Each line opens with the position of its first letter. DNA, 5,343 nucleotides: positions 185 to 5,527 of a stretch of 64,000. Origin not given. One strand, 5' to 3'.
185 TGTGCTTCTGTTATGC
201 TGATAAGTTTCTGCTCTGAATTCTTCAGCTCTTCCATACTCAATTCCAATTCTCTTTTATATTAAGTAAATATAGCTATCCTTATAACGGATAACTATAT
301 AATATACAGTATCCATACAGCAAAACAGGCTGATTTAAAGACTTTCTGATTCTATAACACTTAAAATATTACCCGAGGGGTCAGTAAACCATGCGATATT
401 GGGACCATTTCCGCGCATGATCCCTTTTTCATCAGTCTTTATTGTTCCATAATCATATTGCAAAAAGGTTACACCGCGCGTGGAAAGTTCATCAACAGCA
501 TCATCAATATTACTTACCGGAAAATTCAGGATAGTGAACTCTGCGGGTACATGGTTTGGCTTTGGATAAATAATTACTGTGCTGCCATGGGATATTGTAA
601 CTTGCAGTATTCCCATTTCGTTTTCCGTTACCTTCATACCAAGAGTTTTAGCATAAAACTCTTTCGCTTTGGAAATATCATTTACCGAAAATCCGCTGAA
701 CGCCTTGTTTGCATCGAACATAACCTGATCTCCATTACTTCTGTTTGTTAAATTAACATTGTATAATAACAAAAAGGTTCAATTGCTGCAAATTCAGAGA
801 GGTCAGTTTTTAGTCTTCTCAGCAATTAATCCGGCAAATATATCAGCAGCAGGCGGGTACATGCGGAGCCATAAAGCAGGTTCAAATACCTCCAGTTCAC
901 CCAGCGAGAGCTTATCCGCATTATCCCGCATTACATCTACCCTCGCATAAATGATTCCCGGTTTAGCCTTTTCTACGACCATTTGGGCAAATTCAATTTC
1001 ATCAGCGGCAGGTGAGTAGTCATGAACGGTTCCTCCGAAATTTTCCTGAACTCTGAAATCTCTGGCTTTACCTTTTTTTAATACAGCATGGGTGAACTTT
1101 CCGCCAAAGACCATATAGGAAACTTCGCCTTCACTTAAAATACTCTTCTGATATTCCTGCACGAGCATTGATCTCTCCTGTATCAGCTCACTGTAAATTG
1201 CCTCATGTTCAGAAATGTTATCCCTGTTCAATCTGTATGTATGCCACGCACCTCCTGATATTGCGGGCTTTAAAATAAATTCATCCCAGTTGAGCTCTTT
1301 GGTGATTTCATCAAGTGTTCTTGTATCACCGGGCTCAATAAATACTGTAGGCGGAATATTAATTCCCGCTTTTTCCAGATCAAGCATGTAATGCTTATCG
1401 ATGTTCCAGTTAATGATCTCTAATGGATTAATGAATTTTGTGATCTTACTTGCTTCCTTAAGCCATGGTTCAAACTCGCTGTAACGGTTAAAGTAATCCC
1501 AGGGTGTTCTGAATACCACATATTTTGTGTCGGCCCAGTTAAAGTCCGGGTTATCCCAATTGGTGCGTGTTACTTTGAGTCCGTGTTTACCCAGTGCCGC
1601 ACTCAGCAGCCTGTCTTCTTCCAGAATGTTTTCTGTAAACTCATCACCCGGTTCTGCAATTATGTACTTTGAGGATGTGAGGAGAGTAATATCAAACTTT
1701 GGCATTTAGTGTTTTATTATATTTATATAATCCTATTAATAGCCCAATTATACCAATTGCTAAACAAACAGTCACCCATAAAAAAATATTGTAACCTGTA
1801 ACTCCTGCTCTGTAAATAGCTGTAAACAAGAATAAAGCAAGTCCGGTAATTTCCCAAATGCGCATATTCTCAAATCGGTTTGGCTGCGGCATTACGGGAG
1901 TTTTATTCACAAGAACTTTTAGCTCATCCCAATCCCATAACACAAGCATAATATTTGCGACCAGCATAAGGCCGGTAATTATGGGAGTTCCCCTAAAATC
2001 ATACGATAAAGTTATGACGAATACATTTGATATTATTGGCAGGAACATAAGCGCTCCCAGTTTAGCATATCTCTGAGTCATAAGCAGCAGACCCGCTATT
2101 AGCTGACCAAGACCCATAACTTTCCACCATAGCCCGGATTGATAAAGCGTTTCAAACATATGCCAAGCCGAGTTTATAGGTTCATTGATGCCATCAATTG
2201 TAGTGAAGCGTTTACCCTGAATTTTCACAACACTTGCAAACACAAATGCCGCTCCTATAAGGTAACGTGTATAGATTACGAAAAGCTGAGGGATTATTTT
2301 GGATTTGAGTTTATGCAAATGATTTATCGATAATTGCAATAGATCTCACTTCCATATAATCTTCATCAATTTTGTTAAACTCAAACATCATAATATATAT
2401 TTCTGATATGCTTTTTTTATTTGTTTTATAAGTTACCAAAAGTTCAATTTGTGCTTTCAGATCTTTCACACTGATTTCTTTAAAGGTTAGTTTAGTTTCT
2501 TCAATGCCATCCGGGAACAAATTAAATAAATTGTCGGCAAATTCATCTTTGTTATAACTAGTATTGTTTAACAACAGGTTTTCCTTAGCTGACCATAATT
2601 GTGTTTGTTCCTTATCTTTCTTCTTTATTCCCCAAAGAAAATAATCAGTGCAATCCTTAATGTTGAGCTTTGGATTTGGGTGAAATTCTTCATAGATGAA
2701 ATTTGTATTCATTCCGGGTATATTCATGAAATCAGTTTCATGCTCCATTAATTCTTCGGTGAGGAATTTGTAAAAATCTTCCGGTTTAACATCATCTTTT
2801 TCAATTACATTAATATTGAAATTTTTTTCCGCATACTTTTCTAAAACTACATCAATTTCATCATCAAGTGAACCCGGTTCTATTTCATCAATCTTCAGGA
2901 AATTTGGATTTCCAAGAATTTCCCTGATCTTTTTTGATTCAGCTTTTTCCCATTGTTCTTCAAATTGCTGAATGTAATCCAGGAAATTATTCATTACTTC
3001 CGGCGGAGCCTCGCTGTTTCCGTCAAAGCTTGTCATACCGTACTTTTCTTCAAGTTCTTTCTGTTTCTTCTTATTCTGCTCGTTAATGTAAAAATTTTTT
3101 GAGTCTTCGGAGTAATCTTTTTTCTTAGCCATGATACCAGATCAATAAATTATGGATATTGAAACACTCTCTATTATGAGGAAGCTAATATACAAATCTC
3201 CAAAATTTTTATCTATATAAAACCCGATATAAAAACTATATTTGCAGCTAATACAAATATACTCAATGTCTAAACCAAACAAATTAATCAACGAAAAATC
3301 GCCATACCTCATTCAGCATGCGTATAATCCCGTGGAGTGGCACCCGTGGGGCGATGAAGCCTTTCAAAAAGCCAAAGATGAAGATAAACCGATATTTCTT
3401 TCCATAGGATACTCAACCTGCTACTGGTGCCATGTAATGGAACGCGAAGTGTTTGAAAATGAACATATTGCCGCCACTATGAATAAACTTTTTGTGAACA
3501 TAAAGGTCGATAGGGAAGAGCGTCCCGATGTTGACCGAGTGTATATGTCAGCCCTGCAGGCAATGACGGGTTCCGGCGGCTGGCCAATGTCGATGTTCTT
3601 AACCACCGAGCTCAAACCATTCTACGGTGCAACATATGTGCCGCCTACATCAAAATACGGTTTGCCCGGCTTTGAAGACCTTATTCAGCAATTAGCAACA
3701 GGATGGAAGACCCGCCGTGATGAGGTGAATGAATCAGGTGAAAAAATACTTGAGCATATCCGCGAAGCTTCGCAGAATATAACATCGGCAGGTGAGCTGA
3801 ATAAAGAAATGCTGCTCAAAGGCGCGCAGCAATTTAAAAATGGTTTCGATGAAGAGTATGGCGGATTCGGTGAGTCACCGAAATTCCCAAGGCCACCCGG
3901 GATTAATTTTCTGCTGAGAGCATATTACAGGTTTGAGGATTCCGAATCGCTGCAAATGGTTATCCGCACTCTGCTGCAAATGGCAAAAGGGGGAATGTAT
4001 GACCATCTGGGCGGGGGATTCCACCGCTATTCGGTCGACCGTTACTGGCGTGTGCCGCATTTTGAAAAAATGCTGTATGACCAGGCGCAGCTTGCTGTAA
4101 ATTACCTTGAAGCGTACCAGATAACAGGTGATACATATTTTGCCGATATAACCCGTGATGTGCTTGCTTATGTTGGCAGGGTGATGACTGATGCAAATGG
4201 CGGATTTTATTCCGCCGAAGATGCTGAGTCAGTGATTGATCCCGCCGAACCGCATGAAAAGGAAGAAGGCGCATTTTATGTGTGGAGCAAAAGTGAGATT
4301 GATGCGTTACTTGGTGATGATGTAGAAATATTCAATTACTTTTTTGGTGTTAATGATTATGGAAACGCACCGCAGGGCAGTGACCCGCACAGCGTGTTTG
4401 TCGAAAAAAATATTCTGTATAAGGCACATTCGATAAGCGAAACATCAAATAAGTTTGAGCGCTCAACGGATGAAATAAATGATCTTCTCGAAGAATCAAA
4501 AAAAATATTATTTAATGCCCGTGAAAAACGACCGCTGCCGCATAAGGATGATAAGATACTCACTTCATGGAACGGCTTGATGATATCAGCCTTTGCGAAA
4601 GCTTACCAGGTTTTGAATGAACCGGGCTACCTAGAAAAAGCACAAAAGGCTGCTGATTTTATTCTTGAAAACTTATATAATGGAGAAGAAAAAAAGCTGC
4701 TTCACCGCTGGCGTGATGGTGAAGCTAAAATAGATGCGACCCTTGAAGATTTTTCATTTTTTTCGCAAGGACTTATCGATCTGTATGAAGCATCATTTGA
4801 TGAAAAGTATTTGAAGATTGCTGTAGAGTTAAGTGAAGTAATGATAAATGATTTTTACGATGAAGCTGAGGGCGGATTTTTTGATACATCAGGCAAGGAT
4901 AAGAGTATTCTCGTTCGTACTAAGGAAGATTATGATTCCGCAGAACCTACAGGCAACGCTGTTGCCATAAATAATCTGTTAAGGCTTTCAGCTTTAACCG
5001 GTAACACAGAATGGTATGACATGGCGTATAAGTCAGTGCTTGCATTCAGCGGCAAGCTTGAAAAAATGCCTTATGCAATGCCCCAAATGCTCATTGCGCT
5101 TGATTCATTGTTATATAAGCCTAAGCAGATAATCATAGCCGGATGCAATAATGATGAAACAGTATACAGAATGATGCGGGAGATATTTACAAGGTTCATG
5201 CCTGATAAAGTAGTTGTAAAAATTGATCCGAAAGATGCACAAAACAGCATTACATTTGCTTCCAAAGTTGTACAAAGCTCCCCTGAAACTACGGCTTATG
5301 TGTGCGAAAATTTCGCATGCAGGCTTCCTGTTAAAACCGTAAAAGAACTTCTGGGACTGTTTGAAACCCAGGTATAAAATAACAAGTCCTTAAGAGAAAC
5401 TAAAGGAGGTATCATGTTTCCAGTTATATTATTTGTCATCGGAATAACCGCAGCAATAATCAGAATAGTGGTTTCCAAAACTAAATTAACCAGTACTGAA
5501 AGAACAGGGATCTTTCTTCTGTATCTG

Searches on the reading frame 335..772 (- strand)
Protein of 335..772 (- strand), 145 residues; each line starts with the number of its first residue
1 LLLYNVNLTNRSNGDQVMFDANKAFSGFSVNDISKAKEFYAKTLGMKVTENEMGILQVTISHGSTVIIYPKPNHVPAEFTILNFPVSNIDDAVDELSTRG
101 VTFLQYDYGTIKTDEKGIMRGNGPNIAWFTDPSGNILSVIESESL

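Call 67: search_protein_families(library=pfam, proteins=[window:335-772:-], max_evalue=0.00001)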
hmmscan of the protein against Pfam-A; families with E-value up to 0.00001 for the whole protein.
window:335-772:- (145 aa): 1 family
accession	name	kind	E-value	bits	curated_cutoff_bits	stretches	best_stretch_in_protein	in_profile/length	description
PF00903.31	Glyoxalase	-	2.9e-09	37.8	20.6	1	29-137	8-119/121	Glyoxalase/Bleomycin resistance protein/Dioxygenase superfamily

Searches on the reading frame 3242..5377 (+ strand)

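Call 67: search_protein_families(library=pfam, proteins=[window:3242-5377:+], max_evalue=0.00001)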
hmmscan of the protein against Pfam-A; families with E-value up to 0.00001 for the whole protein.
window:3242-5377:+ (711 aa): 4 families
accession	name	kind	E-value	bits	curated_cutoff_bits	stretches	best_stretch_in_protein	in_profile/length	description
PF03190.21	Thioredox_DsbH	-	8.8e-75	250.6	27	1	13-173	2-162/163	Protein of unknown function, DUF255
PF13899.12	Thioredoxin_7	-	1.3e-10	41.7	27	1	32-96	1-65/83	Thioredoxin-like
PF06662.19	C5-epim_C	-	1.8e-07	31.3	23.3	0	444-481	31-68/188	D-glucuronyl C5-epimerase C-terminus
PF07470.19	Glyco_hydro_88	-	5.8e-06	26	26.6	0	443-550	30-122/352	Glycosyl Hydrolase Family 88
